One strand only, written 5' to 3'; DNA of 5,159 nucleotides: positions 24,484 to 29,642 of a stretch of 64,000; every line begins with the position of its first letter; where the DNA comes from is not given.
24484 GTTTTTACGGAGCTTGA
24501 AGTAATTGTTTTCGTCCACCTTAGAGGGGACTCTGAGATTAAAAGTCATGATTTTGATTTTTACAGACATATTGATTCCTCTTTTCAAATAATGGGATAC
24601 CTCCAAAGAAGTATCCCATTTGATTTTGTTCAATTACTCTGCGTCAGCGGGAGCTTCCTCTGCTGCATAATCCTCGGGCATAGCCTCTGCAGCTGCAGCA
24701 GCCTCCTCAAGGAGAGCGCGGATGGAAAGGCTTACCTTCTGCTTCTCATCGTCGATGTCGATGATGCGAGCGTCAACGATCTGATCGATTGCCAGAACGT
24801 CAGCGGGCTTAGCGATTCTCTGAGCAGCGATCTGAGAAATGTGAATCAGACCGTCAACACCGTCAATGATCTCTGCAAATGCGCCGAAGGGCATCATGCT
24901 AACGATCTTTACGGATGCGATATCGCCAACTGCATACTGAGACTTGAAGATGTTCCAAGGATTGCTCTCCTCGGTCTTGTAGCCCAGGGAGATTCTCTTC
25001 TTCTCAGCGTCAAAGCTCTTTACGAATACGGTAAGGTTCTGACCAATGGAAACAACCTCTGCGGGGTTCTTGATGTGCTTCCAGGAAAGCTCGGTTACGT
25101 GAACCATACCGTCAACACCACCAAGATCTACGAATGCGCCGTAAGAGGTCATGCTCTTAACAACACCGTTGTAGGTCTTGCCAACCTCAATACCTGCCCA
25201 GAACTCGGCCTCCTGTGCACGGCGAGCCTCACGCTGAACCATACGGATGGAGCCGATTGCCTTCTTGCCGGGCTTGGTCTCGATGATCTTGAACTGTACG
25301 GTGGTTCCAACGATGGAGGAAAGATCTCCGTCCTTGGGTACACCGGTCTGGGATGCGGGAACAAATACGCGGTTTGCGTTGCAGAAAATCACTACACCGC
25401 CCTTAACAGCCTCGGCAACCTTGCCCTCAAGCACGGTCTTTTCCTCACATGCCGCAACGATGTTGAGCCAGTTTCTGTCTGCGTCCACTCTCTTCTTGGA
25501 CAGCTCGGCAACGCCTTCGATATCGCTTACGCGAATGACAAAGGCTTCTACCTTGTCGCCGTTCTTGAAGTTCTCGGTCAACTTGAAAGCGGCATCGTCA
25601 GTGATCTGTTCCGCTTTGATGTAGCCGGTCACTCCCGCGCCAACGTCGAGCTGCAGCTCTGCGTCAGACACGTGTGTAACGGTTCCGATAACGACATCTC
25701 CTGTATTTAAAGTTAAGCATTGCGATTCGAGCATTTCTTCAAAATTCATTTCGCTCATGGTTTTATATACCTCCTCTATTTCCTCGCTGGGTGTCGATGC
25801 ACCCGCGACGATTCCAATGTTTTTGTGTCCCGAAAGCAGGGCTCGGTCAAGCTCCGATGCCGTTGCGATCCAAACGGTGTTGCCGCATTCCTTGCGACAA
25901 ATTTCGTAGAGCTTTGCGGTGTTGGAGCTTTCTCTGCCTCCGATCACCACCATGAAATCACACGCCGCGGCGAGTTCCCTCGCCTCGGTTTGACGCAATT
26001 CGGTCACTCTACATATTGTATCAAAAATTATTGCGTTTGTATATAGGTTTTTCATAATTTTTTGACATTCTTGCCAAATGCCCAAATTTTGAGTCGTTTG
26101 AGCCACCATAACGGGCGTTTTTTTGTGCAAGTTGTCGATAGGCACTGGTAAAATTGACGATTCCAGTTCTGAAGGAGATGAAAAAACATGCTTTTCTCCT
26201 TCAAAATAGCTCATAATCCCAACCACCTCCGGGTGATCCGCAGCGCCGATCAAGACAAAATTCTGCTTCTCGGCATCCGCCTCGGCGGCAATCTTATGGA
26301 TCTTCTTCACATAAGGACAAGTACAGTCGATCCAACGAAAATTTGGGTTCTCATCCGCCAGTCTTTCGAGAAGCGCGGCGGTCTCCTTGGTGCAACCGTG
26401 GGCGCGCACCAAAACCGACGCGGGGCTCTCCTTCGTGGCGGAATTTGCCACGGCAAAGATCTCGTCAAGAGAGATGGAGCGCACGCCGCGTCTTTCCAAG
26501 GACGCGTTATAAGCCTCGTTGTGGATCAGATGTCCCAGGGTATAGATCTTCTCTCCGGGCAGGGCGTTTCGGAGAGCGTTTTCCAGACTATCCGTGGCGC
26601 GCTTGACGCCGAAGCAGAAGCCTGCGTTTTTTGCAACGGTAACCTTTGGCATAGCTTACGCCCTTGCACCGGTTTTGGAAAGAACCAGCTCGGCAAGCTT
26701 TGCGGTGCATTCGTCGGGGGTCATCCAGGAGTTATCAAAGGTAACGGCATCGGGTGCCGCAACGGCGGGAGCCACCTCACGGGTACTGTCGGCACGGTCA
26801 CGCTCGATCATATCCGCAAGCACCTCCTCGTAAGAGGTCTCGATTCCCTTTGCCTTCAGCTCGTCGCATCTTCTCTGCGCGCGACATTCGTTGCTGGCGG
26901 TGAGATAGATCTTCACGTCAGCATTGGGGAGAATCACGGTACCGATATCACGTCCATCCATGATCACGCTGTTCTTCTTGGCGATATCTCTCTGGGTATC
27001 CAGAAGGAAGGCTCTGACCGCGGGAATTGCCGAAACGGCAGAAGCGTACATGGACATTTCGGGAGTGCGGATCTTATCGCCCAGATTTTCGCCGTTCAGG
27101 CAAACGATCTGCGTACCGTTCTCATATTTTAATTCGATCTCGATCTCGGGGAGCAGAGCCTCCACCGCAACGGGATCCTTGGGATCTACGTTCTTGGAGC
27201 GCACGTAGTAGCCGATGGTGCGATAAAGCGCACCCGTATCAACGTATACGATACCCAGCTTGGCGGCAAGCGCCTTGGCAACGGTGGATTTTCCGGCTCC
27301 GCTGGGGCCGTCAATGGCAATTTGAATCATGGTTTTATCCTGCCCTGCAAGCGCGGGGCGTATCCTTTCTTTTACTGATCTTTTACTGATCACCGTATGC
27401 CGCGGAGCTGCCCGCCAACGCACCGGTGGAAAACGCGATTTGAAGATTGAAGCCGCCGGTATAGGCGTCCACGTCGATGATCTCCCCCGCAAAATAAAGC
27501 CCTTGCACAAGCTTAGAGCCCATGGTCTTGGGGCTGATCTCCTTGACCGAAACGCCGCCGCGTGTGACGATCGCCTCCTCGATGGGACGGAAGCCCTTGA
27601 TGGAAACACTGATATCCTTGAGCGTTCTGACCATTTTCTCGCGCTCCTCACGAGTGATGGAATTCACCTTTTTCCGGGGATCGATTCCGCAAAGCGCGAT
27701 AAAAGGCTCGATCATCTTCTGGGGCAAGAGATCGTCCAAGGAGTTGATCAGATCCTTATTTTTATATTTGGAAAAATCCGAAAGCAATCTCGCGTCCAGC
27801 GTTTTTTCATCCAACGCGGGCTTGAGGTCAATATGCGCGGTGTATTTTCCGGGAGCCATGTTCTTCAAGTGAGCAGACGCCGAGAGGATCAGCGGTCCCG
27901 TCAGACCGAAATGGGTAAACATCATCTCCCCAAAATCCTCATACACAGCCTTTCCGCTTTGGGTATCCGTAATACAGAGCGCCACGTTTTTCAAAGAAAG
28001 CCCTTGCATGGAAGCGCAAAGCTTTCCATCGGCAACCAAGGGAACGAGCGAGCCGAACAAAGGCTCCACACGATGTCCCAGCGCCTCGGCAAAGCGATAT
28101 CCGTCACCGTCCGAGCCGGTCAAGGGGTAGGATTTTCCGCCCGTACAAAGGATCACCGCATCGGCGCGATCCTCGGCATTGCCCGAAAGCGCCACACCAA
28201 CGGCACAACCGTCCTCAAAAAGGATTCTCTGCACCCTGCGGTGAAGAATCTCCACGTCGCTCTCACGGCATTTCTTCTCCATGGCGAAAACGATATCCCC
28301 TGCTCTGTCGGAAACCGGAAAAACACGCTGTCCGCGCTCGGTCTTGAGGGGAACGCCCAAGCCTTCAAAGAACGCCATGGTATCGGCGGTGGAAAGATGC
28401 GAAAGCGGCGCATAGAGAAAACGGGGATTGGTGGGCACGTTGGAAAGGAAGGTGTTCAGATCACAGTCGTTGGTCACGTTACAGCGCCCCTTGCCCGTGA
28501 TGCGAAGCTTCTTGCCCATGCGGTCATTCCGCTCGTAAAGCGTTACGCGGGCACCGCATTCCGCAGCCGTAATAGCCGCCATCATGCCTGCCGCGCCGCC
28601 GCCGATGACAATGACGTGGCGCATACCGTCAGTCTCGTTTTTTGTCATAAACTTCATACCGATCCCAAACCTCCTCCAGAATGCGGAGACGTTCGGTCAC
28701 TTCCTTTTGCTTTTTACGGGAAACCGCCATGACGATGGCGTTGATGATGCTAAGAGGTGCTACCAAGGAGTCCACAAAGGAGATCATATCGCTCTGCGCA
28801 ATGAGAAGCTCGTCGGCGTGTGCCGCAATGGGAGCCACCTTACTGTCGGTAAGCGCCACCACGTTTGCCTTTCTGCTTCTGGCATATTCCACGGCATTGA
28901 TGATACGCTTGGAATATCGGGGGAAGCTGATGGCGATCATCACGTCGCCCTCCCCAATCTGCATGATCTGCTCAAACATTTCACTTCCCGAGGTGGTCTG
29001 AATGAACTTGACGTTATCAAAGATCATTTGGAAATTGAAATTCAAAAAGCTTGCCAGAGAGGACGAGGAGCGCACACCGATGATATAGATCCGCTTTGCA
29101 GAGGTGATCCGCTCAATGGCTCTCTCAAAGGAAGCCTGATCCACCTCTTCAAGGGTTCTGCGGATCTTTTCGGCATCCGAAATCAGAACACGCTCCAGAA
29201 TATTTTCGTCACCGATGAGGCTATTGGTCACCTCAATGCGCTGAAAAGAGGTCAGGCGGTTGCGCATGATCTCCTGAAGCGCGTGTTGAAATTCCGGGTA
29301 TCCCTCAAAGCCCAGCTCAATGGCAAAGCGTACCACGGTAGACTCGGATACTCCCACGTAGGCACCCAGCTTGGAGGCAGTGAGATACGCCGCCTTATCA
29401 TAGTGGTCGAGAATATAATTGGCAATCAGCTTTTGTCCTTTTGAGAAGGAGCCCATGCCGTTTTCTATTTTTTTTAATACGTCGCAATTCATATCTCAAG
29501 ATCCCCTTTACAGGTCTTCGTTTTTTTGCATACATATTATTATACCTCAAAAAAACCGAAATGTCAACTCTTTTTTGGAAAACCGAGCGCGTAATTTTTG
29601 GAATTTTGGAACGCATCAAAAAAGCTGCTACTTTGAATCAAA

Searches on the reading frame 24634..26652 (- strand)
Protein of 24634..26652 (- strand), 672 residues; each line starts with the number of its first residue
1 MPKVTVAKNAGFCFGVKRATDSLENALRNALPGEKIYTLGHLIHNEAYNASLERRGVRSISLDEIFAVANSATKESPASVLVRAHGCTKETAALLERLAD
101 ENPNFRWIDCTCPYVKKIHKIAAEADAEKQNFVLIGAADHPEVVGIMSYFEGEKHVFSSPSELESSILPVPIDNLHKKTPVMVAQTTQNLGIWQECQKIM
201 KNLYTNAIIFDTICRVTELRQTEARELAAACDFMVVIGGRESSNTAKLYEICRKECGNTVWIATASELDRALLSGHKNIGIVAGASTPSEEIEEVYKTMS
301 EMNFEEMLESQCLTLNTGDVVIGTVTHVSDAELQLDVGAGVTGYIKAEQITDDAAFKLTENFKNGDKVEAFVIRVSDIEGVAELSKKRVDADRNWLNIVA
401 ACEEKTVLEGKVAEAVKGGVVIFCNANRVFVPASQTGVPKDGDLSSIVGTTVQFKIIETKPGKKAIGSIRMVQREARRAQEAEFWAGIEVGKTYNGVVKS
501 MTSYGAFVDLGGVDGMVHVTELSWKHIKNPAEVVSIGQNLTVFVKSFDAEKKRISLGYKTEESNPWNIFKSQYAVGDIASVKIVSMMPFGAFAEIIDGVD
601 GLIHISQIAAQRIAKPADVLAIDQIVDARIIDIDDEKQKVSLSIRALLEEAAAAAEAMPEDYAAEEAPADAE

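Call 14: search_protein_families(library=pfam, proteins=[window:24634-26652:-], max_evalue=0.001)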
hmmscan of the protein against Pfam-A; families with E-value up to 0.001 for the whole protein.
window:24634-26652:- (672 aa): 5 families
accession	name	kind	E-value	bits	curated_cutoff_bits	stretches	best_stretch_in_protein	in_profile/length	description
PF02401.23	LYTB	-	2.3e-80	270.2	24.5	1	4-299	1-266/267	LytB protein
PF00575.29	S1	-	2e-46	156.7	22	3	489-559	3-74/74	S1 RNA binding domain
PF23459.1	S1_RRP5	-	2.5e-13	50.8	27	0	491-555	4-69/72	RRP5 S1 domain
PF21710.3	Spt6_S1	-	5.5e-07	30.2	27.5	0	574-645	15-87/91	Spt6, S1/OB domain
PF24685.1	OB_RRP5_4th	-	4.9e-06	26.9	31.5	1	341-388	37-84/92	RRP5 OB-fold domain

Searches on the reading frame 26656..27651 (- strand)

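Call 14: search_protein_families(library=pfam, proteins=[window:26656-27651:-], max_evalue=0.001)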
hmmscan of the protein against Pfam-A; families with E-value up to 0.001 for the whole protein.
window:26656-27651:- (331 aa): 7 families
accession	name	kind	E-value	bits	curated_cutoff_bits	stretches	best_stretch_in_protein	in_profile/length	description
PF02224.24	Cytidylate_kin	-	1.8e-69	234.1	26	1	111-323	1-209/211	Cytidylate kinase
PF13189.12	Cytidylate_kin2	-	3.9e-10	40.6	28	1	111-277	2-139/176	Cytidylate kinase-like family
PF13238.12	AAA_18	-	1.8e-06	28.8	29.4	1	111-261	1-108/128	AAA domain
PF13207.12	AAA_17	-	1.3e-05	25.9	27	1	115-144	2-31/136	AAA domain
PF13671.12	AAA_33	-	0.00021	22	27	1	114-152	5-43/143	AAA domain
PF01712.25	dNK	-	0.0005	20.3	27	0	111-135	1-25/203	Deoxynucleoside kinase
PF13521.12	AAA_28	-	0.00059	20.5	27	0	111-137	2-28/164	AAA domain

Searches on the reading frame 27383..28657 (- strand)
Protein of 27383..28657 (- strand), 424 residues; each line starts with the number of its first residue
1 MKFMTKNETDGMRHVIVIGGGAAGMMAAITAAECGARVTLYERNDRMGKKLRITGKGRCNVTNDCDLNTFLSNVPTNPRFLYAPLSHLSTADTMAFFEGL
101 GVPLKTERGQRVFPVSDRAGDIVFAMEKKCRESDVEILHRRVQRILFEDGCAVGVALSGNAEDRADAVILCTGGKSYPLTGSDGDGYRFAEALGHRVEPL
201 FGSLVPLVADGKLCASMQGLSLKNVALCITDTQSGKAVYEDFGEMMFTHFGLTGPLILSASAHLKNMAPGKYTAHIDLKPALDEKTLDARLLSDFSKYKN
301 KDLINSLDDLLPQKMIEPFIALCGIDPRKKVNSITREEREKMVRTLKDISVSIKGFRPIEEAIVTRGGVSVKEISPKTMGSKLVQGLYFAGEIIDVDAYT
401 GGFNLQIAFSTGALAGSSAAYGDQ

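Call 14: search_protein_families(library=pfam, proteins=[window:27383-28657:-], max_evalue=0.001)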
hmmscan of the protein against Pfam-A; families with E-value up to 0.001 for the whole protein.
window:27383-28657:- (424 aa): 11 families
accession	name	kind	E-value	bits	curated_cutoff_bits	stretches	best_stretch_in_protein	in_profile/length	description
PF03486.20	HI0933_like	-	6.3e-83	278.4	50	1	14-417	2-243/244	HI0933-like protein Rossmann domain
PF22780.1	HI0933_like_1st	-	4.5e-36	124.6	27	1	203-364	3-165/165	HI0933-like protein barrel and H2TH domain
PF01134.28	GIDA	-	9.9e-14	51.6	22.1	1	15-44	2-31/391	Glucose inhibited division protein A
PF01266.30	DAO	-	4.3e-12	46.7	27.9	1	14-48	1-35/353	FAD dependent oxidoreductase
PF00890.30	FAD_binding_2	-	5.8e-12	46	20.4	1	14-48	1-35/414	FAD binding domain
PF07992.20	Pyr_redox_2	-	2.2e-10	40.9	26.1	1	14-185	2-119/291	Pyridine nucleotide-disulphide oxidoreductase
PF12831.13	FAD_oxidored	-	1.3e-07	31.7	27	1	15-48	2-35/416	FAD dependent oxidoreductase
PF01262.27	AlaDh_PNT_C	-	1.5e-06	28.2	23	1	14-60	30-77/214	Alanine dehydrogenase/PNT, C-terminal domain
PF13450.12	NAD_binding_8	-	4.2e-06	27.4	21.9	1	17-48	1-32/68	NAD(P)-binding Rossmann-like domain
PF00070.33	Pyr_redox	-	6.2e-06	27.1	22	1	14-49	1-36/82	Pyridine nucleotide-disulphide oxidoreductase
PF13738.12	Pyr_redox_3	-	0.00051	19.8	30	0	13-49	165-201/305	Pyridine nucleotide-disulphide oxidoreductase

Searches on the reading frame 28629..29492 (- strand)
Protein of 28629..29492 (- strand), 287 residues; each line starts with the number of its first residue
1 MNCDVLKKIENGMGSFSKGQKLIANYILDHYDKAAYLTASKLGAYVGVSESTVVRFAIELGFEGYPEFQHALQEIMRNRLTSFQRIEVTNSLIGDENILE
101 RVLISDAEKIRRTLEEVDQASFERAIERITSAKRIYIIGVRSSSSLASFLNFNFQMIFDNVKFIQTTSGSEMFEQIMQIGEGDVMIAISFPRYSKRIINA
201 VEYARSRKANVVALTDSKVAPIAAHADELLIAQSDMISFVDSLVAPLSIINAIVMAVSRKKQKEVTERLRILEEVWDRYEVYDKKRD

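Call 14: search_protein_families(library=pfam, proteins=[window:28629-29492:-], max_evalue=0.001)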
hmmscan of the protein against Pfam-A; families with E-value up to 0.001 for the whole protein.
window:28629-29492:- (287 aa): 2 families
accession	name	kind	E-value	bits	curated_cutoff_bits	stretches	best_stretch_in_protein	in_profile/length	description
PF01380.27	SIS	-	4.5e-25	88.4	25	1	129-255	2-130/131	SIS domain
PF01418.23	HTH_6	-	7.7e-16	58.3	28.3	1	5-74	3-72/77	Helix-turn-helix domain, rpiR family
